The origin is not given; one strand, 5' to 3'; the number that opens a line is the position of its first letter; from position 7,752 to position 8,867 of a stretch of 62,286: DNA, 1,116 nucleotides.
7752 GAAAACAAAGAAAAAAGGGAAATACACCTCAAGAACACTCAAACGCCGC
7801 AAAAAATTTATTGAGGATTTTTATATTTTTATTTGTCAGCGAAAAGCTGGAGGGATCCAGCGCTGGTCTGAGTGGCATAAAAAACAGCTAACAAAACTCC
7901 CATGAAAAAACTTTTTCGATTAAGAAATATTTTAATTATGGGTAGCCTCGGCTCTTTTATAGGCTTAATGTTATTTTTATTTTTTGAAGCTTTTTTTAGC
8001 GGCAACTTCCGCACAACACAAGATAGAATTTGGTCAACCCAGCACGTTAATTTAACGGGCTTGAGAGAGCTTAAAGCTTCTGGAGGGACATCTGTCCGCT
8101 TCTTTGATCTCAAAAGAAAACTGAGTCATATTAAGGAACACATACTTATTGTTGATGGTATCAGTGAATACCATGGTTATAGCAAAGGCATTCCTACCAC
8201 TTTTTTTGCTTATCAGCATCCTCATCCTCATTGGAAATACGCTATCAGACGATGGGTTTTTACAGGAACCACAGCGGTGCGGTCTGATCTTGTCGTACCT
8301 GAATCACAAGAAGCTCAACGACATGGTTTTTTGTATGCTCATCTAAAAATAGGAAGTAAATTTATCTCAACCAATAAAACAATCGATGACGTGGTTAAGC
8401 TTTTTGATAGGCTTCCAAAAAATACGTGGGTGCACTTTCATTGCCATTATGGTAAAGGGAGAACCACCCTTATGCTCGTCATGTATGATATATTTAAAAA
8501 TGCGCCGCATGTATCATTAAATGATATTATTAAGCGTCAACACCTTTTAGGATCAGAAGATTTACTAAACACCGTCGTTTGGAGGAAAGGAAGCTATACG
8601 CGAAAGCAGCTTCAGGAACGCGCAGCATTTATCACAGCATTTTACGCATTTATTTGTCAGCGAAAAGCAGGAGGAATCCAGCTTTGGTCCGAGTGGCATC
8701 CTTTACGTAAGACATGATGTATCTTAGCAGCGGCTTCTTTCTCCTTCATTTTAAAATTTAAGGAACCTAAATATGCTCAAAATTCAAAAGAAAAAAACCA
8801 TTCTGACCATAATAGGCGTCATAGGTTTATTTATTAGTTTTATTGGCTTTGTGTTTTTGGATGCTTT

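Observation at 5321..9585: Five-gene tandem array of membrane-anchored Cys-x5-Arg (PTP-like phytase-type) phosphatases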

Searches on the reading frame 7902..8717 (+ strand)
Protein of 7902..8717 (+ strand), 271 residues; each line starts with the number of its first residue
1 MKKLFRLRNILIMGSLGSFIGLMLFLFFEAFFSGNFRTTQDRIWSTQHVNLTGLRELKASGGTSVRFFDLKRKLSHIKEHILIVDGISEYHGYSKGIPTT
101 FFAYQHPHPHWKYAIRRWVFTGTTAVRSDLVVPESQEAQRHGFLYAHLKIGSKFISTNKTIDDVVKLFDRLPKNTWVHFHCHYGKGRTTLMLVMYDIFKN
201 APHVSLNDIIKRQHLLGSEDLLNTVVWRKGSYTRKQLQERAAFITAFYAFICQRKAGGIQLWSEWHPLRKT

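Call 3: search_protein_families(library=pfam, proteins=[window:7902-8717:+], max_evalue=1)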
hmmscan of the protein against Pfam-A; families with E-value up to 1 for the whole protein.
window:7902-8717:+ (271 aa): 4 families
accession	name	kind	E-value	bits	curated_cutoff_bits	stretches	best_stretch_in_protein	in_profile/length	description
PF14566.11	PTPlike_phytase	-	6.5e-12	46.2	27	1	128-198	87-157/158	Inositol hexakisphosphate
PF22785.1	Tc-R-P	-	6.4e-06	27.1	27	1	139-197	44-102/106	Polymorphic toxin system, DSP-PTPase phosphatase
PF10367.15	zf-Vps39_C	-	0.14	12.2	24.7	1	166-182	22-38/41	Vacuolar sorting protein 39 C-terminal zinc finger domain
PF22784.1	PTP-SAK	-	0.22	12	27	1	150-195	62-108/153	Swiss Army Knife protein, DSP-PTPase phosphatase domain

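Call 4: search_protein_families(library=ncbifam, proteins=[window:7902-8717:+], max_evalue=1)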
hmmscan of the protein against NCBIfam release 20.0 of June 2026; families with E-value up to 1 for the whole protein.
window:7902-8717:+ (271 aa): 2 families
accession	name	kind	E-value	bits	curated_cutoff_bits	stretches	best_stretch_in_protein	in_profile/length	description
NF041348.1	XopH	equivalog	1.2e-27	97.2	500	2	138-266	237-365/368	type III secretion system effector XopH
NF009025.0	PRK12361.1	equivalog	0.047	11.9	505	1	163-214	162-213/546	hypothetical protein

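Call 7: find_homologous_proteins(query=window:7902-8717:+)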
Query window:7902-8717:+ (271 aa): 247 proteins with E <= 0.001 among 666 candidates; the best 120 are listed.
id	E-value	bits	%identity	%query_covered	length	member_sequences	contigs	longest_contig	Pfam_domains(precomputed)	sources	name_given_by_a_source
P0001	7.1e-184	627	100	100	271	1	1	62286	PF14566.12,PF22785.2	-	-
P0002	8.5e-149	512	80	99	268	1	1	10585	PF14566.12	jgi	jgi:hypothetical protein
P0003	2.6e-145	501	77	100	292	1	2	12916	PF14566.12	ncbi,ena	-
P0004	1.8e-144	498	77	100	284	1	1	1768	PF14566.12,PF22785.2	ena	-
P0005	3.6e-144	497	78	100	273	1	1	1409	PF14566.12,PF22785.2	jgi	jgi:hypothetical protein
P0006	3.7e-143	494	79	98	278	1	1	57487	PF14566.12,PF22785.2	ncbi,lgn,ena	-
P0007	7.3e-140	483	74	100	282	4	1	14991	PF14566.12,PF22785.2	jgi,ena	-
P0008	9.5e-136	470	72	99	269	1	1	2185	PF14566.12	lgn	-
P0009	1.6e-134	466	73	100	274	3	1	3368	PF14566.12,PF22785.2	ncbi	-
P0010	4.9e-134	464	74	98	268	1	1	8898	PF14566.12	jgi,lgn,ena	-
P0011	1.3e-133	463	72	98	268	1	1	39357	PF14566.12,PF22785.2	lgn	-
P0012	2.1e-131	455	71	98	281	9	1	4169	PF14566.12,PF22785.2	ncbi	-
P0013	2.7e-131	455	72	96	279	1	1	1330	PF14566.12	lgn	-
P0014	1.2e-130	453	72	100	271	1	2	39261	PF14566.12,PF22785.2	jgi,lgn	-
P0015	7.9e-130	450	72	98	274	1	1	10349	PF14566.12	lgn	-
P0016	9.0e-130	450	72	98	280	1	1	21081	PF14566.12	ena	-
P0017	1.2e-129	450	76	90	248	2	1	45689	PF14566.12,PF22785.2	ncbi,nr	ncbi:MAG: hypothetical protein JSR85_03950 [Proteobacteria bacterium]|nr:hypothetical protein [Pseud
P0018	1.5e-129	449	70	98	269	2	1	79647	PF14566.12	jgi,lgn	jgi:hypothetical protein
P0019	8.2e-129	447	69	99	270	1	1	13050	PF14566.12,PF22785.2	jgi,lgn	-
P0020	4.7e-128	444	70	100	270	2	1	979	PF14566.12,PF22785.2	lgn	-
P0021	1.3e-127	443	69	100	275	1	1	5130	PF14566.12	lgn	-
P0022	7.3e-127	440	72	92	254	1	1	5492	PF14566.12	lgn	-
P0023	2.2e-124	432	69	98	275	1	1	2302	PF14566.12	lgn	-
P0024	2.4e-124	432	68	98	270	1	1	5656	PF14566.12,PF22785.2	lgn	-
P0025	3.3e-123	428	69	98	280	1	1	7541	PF14566.12,PF22785.2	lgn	-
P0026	4.4e-123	428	70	98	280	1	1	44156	PF14566.12,PF22785.2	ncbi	-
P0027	5.6e-123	428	67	98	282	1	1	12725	PF14566.12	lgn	-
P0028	1.5e-122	426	66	100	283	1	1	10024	PF14566.12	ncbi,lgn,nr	ncbi:MAG: hypothetical protein K2Y08_07080 [Alphaproteobacteria bacterium]|nr:hypothetical protein [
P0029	1.6e-122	426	68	98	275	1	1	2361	PF14566.12,PF22785.2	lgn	-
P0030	1.5e-121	423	68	98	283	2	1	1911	PF14566.12,PF22785.2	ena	-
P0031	3.6e-121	422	69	98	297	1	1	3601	PF14566.12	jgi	jgi:hypothetical protein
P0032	3.8e-121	422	67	98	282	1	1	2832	PF14566.12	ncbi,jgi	jgi:hypothetical protein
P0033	2.2e-120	419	66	98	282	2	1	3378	PF14566.12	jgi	-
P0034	4.1e-120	418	67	98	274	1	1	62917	PF14566.12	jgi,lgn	-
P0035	5.5e-120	418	67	98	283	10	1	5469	PF14566.12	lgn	-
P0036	1.1e-119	417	65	98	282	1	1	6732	PF14566.12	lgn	-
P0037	5.6e-119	415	67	98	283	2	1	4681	PF14566.12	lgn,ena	-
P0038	7.3e-119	414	66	98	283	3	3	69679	PF14566.12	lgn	-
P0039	1.8e-118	413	64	98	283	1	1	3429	PF14566.12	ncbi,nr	ncbi:MAG: hypothetical protein JNJ47_02825 [Alphaproteobacteria bacterium]|nr:hypothetical protein [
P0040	3.3e-118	412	65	98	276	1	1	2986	PF14566.12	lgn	-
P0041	1.1e-117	410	81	77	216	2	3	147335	PF14566.12,PF22785.2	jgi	-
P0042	3.5e-117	409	66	100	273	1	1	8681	PF14566.12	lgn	-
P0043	4.2e-116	405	66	98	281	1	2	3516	PF14566.12,PF22785.2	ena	-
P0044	5.8e-116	405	65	98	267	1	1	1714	PF14566.12,PF22785.2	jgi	-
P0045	8.5e-116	404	64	98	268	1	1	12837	PF14566.12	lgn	-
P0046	8.9e-116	404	65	98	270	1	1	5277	PF14566.12,PF22785.2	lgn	-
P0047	2.0e-115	403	65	100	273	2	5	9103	PF14566.12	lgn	-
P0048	4.9e-115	402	66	98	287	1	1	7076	PF14566.12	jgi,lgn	-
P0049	7.1e-115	401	64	98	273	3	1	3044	PF14566.12,PF22785.2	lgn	-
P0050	9.0e-115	401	64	100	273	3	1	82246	PF14566.12,PF22785.2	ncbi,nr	ncbi:MAG: hypothetical protein K2P93_00865 [Alphaproteobacteria bacterium]|nr:hypothetical protein [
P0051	1.4e-111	390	61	98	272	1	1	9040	PF14566.12,PF22785.2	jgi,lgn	jgi:hypothetical protein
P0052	1.5e-111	390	62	99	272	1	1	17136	PF14566.12,PF22785.2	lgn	-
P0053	1.8e-111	390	61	100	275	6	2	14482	PF14566.12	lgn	-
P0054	5.9e-111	388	63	98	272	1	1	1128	PF14566.12,PF22785.2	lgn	-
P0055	2.9e-110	386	61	98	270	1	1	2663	PF14566.12,PF22785.2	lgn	-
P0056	6.9e-108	378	60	100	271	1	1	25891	PF14566.12,PF22785.2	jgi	jgi:hypothetical protein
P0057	1.8e-107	377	62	100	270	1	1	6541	PF14566.12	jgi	jgi:hypothetical protein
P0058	4.1e-107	376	61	98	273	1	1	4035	PF14566.12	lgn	-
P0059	2.2e-106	373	62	98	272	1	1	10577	PF14566.12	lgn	-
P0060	2.3e-105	370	60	98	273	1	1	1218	PF14566.12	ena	-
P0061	3.0e-105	370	64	86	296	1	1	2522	PF14566.12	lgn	-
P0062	8.1e-105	368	61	98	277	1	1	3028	PF14566.12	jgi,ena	-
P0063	8.4e-105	368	61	98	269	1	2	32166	PF14566.12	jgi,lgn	jgi:predicted protein tyrosine phosphatase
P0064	1.0e-104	368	60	98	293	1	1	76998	PF14566.12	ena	-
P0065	1.1e-104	368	59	99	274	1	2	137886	PF14566.12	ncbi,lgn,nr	ncbi:MAG: hypothetical protein H0X26_00540 [Alphaproteobacteria bacterium]|nr:hypothetical protein [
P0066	1.9e-104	367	59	98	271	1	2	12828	PF14566.12,PF22785.2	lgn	-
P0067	1.7e-103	364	60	98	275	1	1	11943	PF14566.12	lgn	-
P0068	1.9e-102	360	58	98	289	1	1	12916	PF14566.12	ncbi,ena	-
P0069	6.1e-102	359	60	98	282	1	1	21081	PF14566.12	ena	-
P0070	9.7e-102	358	60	93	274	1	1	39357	PF14566.12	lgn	-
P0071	3.4e-100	353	58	98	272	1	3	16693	PF14566.12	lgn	-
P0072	3.7e-100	353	56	100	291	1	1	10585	PF14566.12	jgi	jgi:hypothetical protein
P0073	1.1e-99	351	57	95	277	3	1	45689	PF14566.12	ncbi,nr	ncbi:MAG: hypothetical protein JSR85_03960 [Proteobacteria bacterium]|nr:hypothetical protein [Pseud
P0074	1.2e-99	351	57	98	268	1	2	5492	PF14566.12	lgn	-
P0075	2.0e-99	351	56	98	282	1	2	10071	PF14566.12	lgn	-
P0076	9.7e-99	348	54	100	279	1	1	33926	PF14566.12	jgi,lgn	-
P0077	2.2e-98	347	57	98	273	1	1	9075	PF14566.12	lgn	-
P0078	2.4e-98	347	56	98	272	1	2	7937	PF14566.12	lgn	-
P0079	6.8e-98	345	55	100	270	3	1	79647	PF14566.12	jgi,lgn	jgi:hypothetical protein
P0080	7.8e-98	345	57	98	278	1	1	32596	PF14566.12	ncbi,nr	ncbi:MAG: hypothetical protein K2W92_00260 [Alphaproteobacteria bacterium]|nr:hypothetical protein [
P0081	5.8e-97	342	56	98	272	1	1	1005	PF14566.12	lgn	-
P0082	9.6e-97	342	53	100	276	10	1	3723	PF14566.12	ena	-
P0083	3.2e-96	340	57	96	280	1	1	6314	PF14566.12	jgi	jgi:hypothetical protein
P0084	4.3e-96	340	55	98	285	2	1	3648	PF14566.12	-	-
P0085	1.2e-95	338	63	85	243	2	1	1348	PF14566.12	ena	-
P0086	2.7e-95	337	55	100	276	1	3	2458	PF14566.12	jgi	jgi:hypothetical protein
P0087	7.3e-95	336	53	98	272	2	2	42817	PF14566.12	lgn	-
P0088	2.0e-94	334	56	100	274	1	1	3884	PF14566.12,PF22785.2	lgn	-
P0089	2.3e-94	334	54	98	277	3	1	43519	PF14566.12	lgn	-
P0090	3.7e-94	333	54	98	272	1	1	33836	PF14566.12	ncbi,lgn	-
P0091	1.1e-93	332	53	100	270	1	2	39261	PF14566.12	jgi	-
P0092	1.1e-93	332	55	98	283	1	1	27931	PF14566.12,PF22785.2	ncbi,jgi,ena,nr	ncbi:MAG TPA: hypothetical protein VMW10_01160 [Alphaproteobacteria bacterium]|nr:hypothetical prote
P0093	3.2e-92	327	55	97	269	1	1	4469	PF14566.12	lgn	-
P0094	3.6e-92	327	61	85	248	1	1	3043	PF14566.12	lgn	-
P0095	5.2e-92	326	53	99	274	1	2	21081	PF14566.12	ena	-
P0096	6.8e-92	326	53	98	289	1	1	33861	PF14566.12,PF22785.2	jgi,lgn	-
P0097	7.7e-92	326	54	100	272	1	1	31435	PF14566.12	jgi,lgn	jgi:hypothetical protein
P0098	8.4e-92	325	55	98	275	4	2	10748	PF14566.12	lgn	-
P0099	1.3e-91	325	53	95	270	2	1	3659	PF14566.12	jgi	jgi:hypothetical protein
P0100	2.3e-91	324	52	98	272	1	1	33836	PF14566.12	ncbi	-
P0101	3.9e-91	323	54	100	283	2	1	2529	PF14566.12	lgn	-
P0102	6.1e-91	323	54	100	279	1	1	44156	PF14566.12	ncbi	-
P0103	6.7e-91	323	53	98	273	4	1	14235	PF14566.12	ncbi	-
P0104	1.5e-90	321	53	98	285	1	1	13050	PF14566.12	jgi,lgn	-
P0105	2.6e-90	321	54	94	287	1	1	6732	PF14566.12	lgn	-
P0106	3.7e-90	320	53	99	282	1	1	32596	PF14566.12,PF22785.2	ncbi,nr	ncbi:MAG: hypothetical protein K2W92_00255 [Alphaproteobacteria bacterium]|nr:hypothetical protein [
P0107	1.0e-89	319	53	99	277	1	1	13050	PF14566.12,PF22785.2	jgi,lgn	-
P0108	1.3e-89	318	52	100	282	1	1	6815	PF14566.12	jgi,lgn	-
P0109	2.8e-89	317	54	98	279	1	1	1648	PF14566.12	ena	-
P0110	3.5e-89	317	51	100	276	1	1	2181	PF14566.12,PF22785.2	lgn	-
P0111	4.7e-89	316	53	100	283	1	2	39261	PF14566.12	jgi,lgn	-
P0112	6.1e-89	316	53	95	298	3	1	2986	PF14566.12,PF22785.2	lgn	-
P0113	6.6e-89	316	52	96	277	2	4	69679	PF14566.12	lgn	-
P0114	7.4e-89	316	53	94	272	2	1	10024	PF14566.12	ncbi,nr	ncbi:MAG: hypothetical protein K2Y08_07085 [Alphaproteobacteria bacterium]|nr:hypothetical protein [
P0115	9.7e-89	315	52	99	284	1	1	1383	PF14566.12,PF22785.2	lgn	-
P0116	3.6e-88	314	58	85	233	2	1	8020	PF14566.12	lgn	-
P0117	6.0e-88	313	54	98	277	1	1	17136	PF14566.12,PF22785.2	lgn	-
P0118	6.7e-88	313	53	94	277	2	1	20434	PF14566.12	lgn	-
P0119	7.9e-88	312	51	94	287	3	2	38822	PF14566.12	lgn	-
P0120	9.1e-88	312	53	98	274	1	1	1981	PF14566.12,PF22785.2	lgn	-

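Call 21: search_solved_structures(query=P0001, max_evalue=1e-10, show_alignments=5)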
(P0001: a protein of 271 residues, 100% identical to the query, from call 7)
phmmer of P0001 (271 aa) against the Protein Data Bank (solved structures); distinct sequences matched with E-value up to 1e-10: 20.
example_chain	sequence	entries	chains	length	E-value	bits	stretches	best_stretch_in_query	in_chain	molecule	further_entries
3f41_A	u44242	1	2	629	1.7e-46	162.1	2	124-253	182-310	Phytase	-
4wu3_A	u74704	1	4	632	1.3e-43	152.6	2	124-253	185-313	MYO-INOSITOL PHOSPHOHYDROLASE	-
4nx8_A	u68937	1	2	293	1.9e-23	86.4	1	78-265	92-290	Protein-tyrosine phosphatase 2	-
2b4p_A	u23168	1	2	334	1.4e-20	77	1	129-265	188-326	myo-inositol hexaphosphate phosphohydrolase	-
1u24_A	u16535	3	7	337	2e-20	76.6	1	129-265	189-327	myo-inositol hexaphosphate phosphohydrolase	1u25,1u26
2psz_A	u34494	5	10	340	2.1e-20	76.5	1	129-265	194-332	Myo-inositol hexaphosphate phosphohydrolase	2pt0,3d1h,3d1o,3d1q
2b4o_A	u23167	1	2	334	5.1e-20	75.2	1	129-265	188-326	myo-inositol hexaphosphate phosphohydrolase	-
3moz_A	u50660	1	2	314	2.9e-19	72.7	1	129-265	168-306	Myo-inositol hexaphosphate phosphohydrolase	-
3mmj_A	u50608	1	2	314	4e-19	72.3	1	129-265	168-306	Myo-inositol hexaphosphate phosphohydrolase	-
2b4u_A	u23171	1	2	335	4.7e-19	72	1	129-265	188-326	myo-inositol hexaphosphate phosphohydrolase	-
4wty_A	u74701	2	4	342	5e-19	71.9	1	129-265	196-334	MYO-INOSITOL PHOSPHOHYDROLASE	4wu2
3o3l_A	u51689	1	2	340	5.2e-19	71.9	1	129-265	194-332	Myo-inositol hexaphosphate phosphohydrolase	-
9pt7_A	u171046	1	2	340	7.2e-19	71.4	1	129-265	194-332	Myo-inositol hexaphosphate phosphohydrolase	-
4tvv_A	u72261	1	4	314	1e-18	70.9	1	132-268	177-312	Tyrosine phosphatase II superfamily protein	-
4jbc_A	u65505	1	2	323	2.9e-18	69.4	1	134-265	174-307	designed serine hydrolase 3mmj_2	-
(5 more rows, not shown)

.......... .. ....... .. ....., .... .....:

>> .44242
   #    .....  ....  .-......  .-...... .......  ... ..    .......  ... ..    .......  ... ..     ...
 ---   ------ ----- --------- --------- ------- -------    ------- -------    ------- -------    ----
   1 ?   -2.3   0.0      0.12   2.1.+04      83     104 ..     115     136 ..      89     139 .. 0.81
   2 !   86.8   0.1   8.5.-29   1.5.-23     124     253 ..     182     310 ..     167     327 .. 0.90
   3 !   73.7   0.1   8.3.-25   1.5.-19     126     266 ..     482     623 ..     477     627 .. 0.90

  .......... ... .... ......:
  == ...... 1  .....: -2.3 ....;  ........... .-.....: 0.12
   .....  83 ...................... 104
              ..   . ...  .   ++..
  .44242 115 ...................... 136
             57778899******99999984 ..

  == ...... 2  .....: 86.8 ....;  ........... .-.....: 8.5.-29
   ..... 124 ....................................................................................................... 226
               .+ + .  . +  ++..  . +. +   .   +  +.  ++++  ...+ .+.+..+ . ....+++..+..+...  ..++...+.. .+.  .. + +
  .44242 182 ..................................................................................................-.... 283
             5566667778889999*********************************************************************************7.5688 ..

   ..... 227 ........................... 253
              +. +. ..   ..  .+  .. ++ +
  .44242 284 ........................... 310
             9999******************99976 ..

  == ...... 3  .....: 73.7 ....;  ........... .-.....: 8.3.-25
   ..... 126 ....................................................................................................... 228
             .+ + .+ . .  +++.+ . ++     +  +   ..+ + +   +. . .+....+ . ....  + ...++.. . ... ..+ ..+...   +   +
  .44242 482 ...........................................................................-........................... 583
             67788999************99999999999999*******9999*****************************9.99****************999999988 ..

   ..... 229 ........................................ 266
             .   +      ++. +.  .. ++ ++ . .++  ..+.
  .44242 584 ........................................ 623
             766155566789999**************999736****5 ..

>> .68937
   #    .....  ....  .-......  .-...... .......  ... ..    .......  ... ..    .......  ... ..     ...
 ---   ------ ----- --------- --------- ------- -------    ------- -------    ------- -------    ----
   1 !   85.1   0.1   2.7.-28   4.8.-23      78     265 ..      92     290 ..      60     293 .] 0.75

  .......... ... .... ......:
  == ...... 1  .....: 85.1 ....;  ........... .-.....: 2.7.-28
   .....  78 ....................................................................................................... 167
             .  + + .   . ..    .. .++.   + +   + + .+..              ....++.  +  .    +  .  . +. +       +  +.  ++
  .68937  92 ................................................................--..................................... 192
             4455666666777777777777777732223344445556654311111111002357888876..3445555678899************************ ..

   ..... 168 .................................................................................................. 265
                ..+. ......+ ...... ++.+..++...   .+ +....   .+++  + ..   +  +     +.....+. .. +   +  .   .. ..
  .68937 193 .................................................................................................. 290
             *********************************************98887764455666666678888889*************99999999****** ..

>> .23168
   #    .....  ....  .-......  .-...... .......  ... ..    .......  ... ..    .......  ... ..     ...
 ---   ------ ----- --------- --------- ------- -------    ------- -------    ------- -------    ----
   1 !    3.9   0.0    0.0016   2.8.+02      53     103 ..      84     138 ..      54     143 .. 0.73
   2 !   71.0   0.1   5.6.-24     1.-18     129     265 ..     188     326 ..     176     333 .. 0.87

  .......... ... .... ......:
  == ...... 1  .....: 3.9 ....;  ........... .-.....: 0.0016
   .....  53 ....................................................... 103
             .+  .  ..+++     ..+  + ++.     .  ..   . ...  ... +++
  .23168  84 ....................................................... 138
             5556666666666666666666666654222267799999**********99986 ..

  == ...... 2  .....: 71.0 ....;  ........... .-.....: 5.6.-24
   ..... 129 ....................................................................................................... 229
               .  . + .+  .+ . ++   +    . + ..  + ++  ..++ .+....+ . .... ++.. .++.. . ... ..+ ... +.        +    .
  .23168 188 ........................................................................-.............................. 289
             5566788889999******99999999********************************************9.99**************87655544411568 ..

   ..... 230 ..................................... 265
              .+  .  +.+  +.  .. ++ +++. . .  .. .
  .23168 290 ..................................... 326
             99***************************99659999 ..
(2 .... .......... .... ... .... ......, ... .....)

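Call 24: predict_structure(alignment_id=A2)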
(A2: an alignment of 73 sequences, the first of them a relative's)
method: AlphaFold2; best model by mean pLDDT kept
length: 271 residues; sequences in the alignment: 73
mean_pLDDT: 91.9   pTM: 0.87
mean pLDDT of the five models: 91.9, 91.8, 91.4, 90.3, 88.6
residues with pLDDT >= 90: 212; 70-90: 51; 50-70: 8; < 50: 0
segments of 3 or more residues with pLDDT < 50: none
pLDDT, mean of each block of 10 residues (from residue 1): 75 93 87 84 91 96 90 94 93 92 91 93 94 96 93 82 96 94 92 98 98 96 89 92 97 98 92 59
secondary structure, 60 per line:
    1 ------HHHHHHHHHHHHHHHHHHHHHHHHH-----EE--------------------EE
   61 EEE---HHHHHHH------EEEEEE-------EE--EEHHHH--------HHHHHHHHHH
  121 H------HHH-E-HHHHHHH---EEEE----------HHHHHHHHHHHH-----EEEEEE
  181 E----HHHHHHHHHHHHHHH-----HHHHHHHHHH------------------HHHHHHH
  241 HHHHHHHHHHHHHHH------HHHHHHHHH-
elements in order: H7-31 E59-63 H67-73 E80-85 H99-102 H111-121 H134-140 E144-147 H158-169 E175-181 H186-200 H206-215 H234-255 H262-270
